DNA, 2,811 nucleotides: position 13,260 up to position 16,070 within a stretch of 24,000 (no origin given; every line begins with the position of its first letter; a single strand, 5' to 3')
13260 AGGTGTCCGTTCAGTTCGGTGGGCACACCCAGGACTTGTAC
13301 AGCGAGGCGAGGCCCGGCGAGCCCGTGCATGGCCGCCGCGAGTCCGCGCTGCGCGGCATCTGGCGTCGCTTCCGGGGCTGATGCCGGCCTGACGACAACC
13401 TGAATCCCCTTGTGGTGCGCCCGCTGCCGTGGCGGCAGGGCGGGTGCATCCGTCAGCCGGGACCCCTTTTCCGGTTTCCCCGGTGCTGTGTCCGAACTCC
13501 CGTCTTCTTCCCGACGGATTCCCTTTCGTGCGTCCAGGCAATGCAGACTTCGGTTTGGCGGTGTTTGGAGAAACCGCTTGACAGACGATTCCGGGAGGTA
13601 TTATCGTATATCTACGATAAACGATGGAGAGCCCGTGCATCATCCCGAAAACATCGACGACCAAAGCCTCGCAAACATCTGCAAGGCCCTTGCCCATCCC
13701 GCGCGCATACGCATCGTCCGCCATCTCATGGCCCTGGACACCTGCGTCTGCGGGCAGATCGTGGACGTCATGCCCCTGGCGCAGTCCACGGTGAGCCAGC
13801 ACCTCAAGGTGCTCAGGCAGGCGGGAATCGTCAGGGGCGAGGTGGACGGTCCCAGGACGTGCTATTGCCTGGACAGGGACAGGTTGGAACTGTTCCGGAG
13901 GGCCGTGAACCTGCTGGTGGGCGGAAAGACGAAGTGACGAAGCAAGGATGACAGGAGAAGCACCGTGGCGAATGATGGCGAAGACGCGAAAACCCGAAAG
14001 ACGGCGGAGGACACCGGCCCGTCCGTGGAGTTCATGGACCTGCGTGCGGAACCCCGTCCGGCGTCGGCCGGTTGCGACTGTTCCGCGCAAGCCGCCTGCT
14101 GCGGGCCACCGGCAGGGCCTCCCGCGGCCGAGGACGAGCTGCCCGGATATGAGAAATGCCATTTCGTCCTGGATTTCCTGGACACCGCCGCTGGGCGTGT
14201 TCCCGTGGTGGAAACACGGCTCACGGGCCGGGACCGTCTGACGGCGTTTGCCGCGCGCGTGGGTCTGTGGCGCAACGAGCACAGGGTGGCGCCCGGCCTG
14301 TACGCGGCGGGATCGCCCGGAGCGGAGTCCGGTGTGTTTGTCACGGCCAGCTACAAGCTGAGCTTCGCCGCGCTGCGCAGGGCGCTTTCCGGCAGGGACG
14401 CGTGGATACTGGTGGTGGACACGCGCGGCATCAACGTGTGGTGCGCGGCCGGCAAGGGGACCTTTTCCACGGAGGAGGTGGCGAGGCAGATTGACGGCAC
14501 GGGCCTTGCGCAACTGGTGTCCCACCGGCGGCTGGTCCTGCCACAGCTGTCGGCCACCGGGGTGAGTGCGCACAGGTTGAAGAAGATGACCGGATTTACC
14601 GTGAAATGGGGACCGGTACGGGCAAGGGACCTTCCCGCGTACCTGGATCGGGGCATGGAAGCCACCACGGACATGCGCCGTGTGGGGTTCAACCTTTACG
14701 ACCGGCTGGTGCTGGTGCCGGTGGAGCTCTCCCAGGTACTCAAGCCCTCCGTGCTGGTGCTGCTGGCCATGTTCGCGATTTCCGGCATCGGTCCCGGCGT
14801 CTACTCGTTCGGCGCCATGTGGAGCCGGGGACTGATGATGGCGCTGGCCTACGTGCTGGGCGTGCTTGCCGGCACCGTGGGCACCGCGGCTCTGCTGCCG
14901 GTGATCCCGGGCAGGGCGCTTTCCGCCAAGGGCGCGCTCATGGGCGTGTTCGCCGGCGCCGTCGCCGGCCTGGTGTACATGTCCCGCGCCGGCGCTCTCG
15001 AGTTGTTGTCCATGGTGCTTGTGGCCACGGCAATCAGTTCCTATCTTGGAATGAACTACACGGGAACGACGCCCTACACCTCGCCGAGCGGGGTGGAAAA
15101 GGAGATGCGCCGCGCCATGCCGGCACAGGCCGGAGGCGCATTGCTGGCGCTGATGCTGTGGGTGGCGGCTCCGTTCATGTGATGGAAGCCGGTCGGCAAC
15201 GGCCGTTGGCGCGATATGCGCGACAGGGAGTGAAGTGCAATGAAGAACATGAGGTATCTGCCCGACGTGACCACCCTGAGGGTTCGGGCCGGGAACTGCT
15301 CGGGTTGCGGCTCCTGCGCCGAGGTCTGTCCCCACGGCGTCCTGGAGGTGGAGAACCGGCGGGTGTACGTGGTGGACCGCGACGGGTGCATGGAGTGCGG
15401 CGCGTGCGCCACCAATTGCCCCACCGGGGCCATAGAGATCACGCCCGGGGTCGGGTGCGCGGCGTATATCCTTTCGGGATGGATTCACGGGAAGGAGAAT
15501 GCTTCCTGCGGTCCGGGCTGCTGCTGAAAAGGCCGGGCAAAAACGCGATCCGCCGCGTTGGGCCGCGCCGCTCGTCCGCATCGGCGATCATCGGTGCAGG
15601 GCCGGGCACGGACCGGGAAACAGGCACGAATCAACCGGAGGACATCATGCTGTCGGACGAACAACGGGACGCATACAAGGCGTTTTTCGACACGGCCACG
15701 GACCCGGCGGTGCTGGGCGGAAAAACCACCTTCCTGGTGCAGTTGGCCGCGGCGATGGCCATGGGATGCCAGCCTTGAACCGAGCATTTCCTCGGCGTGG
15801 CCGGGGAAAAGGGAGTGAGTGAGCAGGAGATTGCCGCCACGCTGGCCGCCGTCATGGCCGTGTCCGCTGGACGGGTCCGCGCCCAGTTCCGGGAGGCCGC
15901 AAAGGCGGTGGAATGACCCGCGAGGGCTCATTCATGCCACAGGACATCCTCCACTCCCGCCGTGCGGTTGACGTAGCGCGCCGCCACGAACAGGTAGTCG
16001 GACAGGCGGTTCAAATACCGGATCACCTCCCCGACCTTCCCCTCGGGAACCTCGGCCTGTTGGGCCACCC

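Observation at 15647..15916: Probable selenocysteine-containing AhpD/CMD-like redox protein immediately downstream of hgcAB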

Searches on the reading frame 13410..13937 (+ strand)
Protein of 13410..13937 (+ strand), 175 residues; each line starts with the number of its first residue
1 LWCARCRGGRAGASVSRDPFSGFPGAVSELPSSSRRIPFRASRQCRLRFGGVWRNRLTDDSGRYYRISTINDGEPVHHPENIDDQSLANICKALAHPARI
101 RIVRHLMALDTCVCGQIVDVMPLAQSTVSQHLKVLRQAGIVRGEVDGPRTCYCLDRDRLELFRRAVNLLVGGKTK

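Call 4: search_protein_families(library=pfam, proteins=[window:13410-13937:+], max_evalue=0.1)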
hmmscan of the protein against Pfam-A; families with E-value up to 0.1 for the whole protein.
window:13410-13937:+ (175 aa): 5 families
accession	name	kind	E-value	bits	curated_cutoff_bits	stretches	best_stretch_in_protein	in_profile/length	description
PF12840.13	HTH_20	-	1.6e-11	44.4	27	1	94-143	1-50/51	Helix-turn-helix domain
PF01022.26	HTH_5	-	1e-10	41.7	22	1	97-142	2-46/47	Bacterial regulatory protein, arsR family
PF12802.13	MarR_2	-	0.002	18.7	27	1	98-144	6-53/61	MarR family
PF13545.12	HTH_Crp_2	-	0.0085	16.5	27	1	123-160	34-68/70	Crp-like helix-turn-helix domain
PF24033.1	DUF7342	-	0.01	16.3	31.6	1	119-165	25-70/150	Family of unknown function (DUF7342)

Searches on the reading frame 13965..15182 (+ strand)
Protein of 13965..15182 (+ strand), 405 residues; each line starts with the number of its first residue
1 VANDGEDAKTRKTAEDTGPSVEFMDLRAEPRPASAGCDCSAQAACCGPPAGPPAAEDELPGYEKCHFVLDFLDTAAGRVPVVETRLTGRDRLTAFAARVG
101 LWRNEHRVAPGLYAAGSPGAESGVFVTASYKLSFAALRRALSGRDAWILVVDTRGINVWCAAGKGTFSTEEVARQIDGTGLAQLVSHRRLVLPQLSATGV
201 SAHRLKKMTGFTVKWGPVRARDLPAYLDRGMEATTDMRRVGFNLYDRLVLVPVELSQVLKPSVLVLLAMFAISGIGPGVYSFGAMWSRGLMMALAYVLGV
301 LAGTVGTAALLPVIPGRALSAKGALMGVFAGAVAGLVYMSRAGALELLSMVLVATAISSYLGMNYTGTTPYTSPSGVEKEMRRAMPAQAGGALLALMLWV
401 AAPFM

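Call 4: search_protein_families(library=pfam, proteins=[window:13965-15182:+], max_evalue=0.1)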
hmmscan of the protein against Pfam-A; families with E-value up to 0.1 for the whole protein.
window:13965-15182:+ (405 aa): 1 family
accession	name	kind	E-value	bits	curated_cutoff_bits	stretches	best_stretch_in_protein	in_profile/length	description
PF03599.22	CdhD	-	6.7e-12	45.3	24.8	1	107-225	267-385/387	CO dehydrogenase/acetyl-CoA synthase delta subunit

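Call 5: search_protein_families(library=ncbifam, proteins=[window:13965-15182:+], max_evalue=0.1)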
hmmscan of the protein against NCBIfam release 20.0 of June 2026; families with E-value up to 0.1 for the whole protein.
window:13965-15182:+ (405 aa): 3 families
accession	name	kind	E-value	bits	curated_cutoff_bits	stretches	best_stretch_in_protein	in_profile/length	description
NF040863.1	HgcA_corrinoid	equivalog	5.2e-125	416.9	275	1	79-404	1-324/325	mercury methylation corrinoid protein HgcA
NF043039.1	HgcAB_like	equivalog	1.2e-61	209.3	285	1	104-373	12-280/350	HgcAB-like fusion protein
NF003195.0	PRK04165.1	equivalog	2.2e-17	63.1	306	1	106-229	322-445/450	acetyl-CoA decarbonylase/synthase complex subunit gamma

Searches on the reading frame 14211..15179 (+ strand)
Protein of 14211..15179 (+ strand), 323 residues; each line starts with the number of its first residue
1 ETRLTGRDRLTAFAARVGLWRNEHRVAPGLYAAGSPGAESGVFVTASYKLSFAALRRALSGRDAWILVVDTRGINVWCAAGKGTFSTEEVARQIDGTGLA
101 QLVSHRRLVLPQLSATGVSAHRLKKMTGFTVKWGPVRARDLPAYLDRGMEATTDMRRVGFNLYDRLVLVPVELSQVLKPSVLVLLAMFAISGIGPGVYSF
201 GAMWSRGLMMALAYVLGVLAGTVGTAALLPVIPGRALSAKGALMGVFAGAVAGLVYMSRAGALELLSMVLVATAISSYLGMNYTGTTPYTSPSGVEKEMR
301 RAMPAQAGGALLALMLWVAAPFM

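Call 64: find_related_loci(query=A7, collection=metagenome_contigs, flank=4000)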
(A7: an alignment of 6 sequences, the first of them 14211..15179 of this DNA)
Query A7 (323 aa) in metagenome_contigs; peptide patterns used: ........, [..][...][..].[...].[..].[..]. (x = any residue, [..] = any of these).
600 stretches matched a pattern (row limit reached: there are more); 594 encode a relative of the query (tblastn E <= 1e-3); the best 80 are kept; 80 distinct loci.
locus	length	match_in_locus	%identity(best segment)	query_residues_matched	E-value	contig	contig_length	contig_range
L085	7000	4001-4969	55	1-323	1e-112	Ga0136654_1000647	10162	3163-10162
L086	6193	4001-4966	52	1-322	1e-110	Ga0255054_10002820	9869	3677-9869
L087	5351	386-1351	54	1-322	4e-110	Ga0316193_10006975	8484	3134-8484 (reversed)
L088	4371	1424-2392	55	1-323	2e-110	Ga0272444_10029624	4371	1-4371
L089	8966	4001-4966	53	1-322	2e-109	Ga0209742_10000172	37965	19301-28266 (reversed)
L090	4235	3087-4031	53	8-322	4e-109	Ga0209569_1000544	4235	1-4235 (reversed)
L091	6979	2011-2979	54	1-323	9e-108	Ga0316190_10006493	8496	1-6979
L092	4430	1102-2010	56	2-304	7e-108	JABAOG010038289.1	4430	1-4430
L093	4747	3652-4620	52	1-323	2e-107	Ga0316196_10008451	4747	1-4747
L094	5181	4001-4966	53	2-323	3e-107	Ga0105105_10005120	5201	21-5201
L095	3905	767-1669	54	1-301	5e-108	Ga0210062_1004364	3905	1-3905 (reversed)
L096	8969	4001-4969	54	1-323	8e-106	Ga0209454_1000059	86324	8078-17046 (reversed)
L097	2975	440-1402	55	2-322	7e-109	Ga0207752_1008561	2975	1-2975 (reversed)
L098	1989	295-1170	57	15-306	1e-110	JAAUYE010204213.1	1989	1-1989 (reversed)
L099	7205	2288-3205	55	1-306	1e-104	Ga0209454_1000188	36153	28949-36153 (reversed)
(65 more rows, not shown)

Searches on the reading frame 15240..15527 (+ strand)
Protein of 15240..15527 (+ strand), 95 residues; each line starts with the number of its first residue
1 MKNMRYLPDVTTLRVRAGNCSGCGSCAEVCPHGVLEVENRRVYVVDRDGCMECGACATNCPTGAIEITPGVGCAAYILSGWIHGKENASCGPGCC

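Call 4: search_protein_families(library=pfam, proteins=[window:15240-15527:+], max_evalue=0.1)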
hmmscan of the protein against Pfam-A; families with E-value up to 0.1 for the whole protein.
window:15240-15527:+ (95 aa): 18 families
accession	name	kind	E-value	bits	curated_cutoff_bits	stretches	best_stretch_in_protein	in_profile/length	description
PF00037.32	Fer4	-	6.3e-15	54.7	21.1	2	43-66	1-24/24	4Fe-4S binding domain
PF12838.12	Fer4_7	-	3.9e-14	53.3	27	2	19-64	1-52/52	4Fe-4S dicluster domain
PF13237.11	Fer4_10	-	3.9e-10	40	25.5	3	17-61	6-53/53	4Fe-4S dicluster domain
PF13187.11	Fer4_9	-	1.4e-09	38.3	27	1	19-65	1-52/52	4Fe-4S dicluster domain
PF13484.11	Fer4_16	-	7.8e-09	36.6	30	2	19-38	1-20/66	4Fe-4S double cluster binding domain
PF13183.11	Fer4_8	-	1.1e-08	36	27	2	14-34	48-68/68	4Fe-4S dicluster domain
PF14697.11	Fer4_21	-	4.1e-08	33.7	35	1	15-66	3-58/59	4Fe-4S dicluster domain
PF12837.12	Fer4_6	-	4.8e-08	33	25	2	14-35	3-24/24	4Fe-4S binding domain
PF13534.11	Fer4_17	-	1.3e-07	32.5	22.2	2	16-34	42-60/61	4Fe-4S dicluster domain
PF12797.12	Fer4_2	-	1.6e-07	31.2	24.5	2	43-62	3-22/22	4Fe-4S binding domain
PF25160.1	LdpA_Fe-S-bd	-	2.9e-07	30.6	27.6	2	12-37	20-45/49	LdpA Fe-S cluster-binding domain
PF13370.11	Fer4_13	-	0.00017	22.6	24.5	1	19-32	5-18/58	4Fe-4S single cluster domain of Ferredoxin I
PF12798.12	Fer4_3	-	0.00029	21.9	27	2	20-33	1-14/15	4Fe-4S binding domain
PF12800.12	Fer4_4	-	0.0004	20.9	24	2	19-31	3-15/17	4Fe-4S binding domain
PF17179.9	Fer4_22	-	0.00075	20.7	27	1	15-33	76-94/95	4Fe-4S dicluster domain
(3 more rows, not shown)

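Call 5: search_protein_families(library=ncbifam, proteins=[window:15240-15527:+], max_evalue=0.1)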
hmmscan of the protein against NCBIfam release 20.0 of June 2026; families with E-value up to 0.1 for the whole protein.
window:15240-15527:+ (95 aa): 109 families (the best 25 are shown)
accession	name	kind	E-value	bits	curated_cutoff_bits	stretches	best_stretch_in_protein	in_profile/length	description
NF040864.1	HgcB_ferredoxin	equivalog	6.8e-34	115.6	99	1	5-95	1-93/93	mercury methylation ferredoxin HgcB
NF043039.1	HgcAB_like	equivalog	2e-14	53.9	285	1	12-65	294-349/350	HgcAB-like fusion protein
NF038196.1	ferrodoxin_EFR1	subfamily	3.2e-12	47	75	1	14-67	181-231/242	EFR1 family ferrodoxin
NF040770.1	hetero_SS_HdrA2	exception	1.4e-11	43.3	1100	1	10-67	569-625/777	CoB-CoM heterodisulfide reductase HdrA2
NF058577.1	FdxA_fam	equivalog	1.5e-10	41.1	65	1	19-64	8-52/52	4Fe-4S ferredoxin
TIGR02179.1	PorD_KorD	subfamily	2.6e-10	40.3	60.05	1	17-68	24-75/78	2-oxoacid:acceptor oxidoreductase, delta subunit, pyruvate/2-ketoisovalerate family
NF042909.1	FMH_DH_FwdF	exception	3.2e-09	36.3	375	1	12-68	251-314/336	tungsten-dependent formylmethanofuran dehydrogenase subunit FwdF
NF045874.1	Vhu_polyferre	exception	3.5e-09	35.9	600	1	13-67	191-245/381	F420-non-reducing hydrogenase associated-polyferredoxin VhuB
NF040684.1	PorD_Arch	equivalog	4.4e-09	36.3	120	1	18-68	32-82/85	pyruvate synthase subunit PorD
TIGR03294.1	FrhG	equivalog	1.1e-08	35.1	245.5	1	9-62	165-217/228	coenzyme F420 hydrogenase subunit gamma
TIGR01971.1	NuoI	subfamily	1.5e-08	34.3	113.05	1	18-80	42-113/121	NADH-quinone oxidoreductase, chain I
TIGR02060.1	aprB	equivalog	2.1e-08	34.1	135.65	1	15-71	5-68/132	adenylyl-sulfate reductase subunit beta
NF006221.0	PRK08348.1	subfamily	2.5e-08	33.7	124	2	4-37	61-94/136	NADH-plastoquinone oxidoreductase subunit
TIGR01944.1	rnfB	subfamily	3.9e-08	33.1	68.7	1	15-70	110-165/190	RnfABCDGE type electron transport complex subunit B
NF005504.0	PRK07118.1-3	equivalog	3.9e-08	33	437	1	17-66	218-266/293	Fe-S cluster domain-containing protein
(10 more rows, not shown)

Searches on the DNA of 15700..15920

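Call 74: search_rna_families(source=window, start=15700, end=15920, threshold=evalue, max_evalue=10)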
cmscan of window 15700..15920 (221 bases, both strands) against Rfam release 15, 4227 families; matches with E-value up to 10: 1.
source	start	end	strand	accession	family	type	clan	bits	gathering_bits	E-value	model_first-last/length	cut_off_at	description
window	15735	15832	+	RF02127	GNAS-AS1_1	Gene; lncRNA;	-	14.8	45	2.8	1-105/105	no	GNAS antisense RNA 1 conserved region 1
